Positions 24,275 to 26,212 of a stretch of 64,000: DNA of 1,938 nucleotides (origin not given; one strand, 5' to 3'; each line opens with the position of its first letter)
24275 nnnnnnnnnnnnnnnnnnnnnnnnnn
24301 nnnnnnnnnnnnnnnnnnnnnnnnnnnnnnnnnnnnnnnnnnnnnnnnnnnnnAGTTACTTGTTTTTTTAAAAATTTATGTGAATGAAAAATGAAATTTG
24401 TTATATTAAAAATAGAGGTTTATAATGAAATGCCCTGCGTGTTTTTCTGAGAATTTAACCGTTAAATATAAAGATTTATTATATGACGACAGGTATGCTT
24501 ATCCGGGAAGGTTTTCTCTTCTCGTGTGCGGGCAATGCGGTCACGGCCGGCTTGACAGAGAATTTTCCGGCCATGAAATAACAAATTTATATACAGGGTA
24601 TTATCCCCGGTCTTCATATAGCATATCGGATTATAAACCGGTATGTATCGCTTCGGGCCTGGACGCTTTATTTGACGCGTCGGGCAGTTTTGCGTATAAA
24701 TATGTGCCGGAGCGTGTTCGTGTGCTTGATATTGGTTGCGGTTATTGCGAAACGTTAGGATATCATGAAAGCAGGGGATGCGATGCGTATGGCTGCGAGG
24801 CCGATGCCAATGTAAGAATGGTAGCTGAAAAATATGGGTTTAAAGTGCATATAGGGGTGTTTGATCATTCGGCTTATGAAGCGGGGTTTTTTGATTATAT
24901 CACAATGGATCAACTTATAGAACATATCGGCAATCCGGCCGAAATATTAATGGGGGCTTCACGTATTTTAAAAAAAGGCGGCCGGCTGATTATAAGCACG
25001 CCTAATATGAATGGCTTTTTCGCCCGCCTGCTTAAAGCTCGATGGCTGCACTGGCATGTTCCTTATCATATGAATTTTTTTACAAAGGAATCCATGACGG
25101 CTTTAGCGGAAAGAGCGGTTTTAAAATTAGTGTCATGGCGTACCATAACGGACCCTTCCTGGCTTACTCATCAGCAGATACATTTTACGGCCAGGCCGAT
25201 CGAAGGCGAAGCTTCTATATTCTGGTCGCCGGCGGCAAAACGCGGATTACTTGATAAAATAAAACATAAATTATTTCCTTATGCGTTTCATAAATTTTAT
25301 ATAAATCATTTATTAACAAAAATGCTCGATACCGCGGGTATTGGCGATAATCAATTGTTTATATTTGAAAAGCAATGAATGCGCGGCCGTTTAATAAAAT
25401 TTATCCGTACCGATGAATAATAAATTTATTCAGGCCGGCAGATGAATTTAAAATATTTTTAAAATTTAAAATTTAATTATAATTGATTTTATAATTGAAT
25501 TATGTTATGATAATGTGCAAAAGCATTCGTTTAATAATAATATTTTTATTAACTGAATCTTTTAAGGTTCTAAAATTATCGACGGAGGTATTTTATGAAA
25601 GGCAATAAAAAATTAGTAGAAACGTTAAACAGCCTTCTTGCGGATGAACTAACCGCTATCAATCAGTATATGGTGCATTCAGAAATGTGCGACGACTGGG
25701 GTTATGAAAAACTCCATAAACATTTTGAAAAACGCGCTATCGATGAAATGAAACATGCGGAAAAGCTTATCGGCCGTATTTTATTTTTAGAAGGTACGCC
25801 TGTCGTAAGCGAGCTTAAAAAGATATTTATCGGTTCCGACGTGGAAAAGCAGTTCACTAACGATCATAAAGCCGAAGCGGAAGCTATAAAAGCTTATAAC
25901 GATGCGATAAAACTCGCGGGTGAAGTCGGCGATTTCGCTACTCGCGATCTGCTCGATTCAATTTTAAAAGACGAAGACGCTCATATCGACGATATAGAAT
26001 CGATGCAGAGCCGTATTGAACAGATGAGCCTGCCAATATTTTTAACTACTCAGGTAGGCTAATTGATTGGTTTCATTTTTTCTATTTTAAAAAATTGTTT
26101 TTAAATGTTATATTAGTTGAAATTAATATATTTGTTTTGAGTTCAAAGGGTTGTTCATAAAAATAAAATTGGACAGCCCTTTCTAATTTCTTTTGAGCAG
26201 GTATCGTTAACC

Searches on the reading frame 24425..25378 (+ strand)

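Call 59: search_protein_families(library=pfam, proteins=[window:24425-25378:+], max_evalue=1)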
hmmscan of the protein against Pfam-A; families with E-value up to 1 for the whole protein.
window:24425-25378:+ (317 aa): 7 families
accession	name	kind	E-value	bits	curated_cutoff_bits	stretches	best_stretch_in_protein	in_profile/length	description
PF13489.12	Methyltransf_23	-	4.1e-19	69.3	27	1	95-236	21-162/164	Methyltransferase domain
PF07021.18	MetW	-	5.1e-12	46.3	21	1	92-198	9-115/193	Methionine biosynthesis protein MetW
PF08241.18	Methyltransf_11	-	2e-11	44.8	21.2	1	101-190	1-95/95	Methyltransferase domain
PF13847.12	Methyltransf_31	-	2.4e-08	34.2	27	1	99-199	6-119/145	Methyltransferase domain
PF08242.18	Methyltransf_12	-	6.3e-07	30.5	30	1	101-188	1-98/98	Methyltransferase domain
PF13649.12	Methyltransf_25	-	2.3e-06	28.6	27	1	100-186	1-97/97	Methyltransferase domain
PF15731.11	MqsA_antitoxin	-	0.15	12.6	30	1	1-53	1-54/131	Antitoxin component of bacterial toxin-antitoxin system, MqsA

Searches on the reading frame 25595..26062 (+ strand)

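Call 59: search_protein_families(library=pfam, proteins=[window:25595-26062:+], max_evalue=1)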
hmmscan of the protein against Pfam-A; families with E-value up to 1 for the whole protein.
window:25595-26062:+ (155 aa): 4 families
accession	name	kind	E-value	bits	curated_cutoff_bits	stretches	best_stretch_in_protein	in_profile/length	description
PF00210.30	Ferritin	-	1.2e-39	135.9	24.5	1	9-144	2-142/142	Ferritin-like domain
PF02915.23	Rubrerythrin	-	9.4e-08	33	22.8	1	11-133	3-132/137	Rubrerythrin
PF05974.18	DUF892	-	0.015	15.8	23.7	1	92-140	104-152/159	Domain of unknown function (DUF892)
PF09537.16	DUF2383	-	0.091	13.4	30.8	0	8-70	3-62/111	Domain of unknown function (DUF2383)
